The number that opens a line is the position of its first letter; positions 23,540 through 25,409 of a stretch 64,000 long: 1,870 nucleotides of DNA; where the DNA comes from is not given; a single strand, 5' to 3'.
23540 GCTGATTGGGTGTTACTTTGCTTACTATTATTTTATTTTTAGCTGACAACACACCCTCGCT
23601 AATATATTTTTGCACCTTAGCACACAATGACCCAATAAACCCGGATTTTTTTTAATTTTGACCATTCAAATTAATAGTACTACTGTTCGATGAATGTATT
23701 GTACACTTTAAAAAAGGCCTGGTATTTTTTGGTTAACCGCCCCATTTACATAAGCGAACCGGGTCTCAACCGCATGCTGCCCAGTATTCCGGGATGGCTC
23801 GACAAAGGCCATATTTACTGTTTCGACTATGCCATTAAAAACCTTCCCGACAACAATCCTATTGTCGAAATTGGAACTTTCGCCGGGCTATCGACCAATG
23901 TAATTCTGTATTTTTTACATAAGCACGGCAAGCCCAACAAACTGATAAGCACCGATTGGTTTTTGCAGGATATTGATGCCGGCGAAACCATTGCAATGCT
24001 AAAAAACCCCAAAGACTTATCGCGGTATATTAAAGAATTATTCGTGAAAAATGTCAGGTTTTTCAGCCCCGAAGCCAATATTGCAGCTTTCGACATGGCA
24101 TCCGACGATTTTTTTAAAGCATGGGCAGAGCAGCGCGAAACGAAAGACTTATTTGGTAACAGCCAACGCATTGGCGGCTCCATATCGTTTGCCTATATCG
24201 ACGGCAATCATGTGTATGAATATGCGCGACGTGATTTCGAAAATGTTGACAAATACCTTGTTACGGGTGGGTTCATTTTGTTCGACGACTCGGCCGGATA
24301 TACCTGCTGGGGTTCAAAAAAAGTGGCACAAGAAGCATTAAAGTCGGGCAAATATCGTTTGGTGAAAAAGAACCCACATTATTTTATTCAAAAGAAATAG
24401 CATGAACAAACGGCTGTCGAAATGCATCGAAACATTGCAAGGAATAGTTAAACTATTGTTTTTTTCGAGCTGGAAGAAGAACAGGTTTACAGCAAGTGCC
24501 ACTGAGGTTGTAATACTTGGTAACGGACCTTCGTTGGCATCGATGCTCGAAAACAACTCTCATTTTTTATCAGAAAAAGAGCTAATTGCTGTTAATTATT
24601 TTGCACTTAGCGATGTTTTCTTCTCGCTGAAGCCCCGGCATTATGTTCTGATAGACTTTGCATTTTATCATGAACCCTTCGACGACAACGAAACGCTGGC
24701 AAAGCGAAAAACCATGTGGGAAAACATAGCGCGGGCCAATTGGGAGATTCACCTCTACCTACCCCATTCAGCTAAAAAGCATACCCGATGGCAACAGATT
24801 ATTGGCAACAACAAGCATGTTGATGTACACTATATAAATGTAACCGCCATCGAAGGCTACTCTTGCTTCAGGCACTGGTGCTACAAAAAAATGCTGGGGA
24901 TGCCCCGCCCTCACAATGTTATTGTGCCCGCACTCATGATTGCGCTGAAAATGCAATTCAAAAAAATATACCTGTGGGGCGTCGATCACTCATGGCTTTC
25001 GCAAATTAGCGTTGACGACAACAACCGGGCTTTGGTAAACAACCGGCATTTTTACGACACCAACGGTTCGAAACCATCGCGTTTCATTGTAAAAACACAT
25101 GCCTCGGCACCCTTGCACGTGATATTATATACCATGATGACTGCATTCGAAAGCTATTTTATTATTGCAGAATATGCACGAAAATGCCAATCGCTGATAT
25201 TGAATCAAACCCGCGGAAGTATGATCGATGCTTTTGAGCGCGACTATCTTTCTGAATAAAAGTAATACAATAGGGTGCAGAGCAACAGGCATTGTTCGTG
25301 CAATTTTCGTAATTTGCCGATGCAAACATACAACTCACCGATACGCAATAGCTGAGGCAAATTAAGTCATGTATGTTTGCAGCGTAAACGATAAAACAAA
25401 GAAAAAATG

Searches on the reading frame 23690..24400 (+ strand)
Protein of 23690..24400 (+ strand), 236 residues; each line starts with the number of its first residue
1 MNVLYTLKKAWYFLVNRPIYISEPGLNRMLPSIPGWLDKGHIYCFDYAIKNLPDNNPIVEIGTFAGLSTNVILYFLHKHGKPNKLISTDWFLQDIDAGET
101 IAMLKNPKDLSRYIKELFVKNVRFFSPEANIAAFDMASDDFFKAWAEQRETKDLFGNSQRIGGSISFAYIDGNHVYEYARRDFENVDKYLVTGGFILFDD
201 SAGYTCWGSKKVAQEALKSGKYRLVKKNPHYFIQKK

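Call 63: search_protein_families(library=pfam, proteins=[window:23690-24400:+], max_evalue=0.00001)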
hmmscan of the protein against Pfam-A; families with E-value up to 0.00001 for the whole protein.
window:23690-24400:+ (236 aa): 1 family
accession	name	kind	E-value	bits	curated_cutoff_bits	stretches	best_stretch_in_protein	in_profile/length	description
PF13578.12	Methyltransf_24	-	3.8e-16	60.3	26.3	1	59-200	1-104/105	Methyltransferase domain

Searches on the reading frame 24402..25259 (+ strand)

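Call 63: search_protein_families(library=pfam, proteins=[window:24402-25259:+], max_evalue=0.00001)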
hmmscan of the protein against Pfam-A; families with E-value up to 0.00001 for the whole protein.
window:24402-25259:+ (285 aa): 1 family
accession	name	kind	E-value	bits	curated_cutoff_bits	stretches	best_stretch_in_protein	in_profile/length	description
PF01973.23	MptE-like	-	6.6e-06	26.4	34.6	0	171-198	141-168/171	6-hydroxymethylpterin diphosphokinase MptE-like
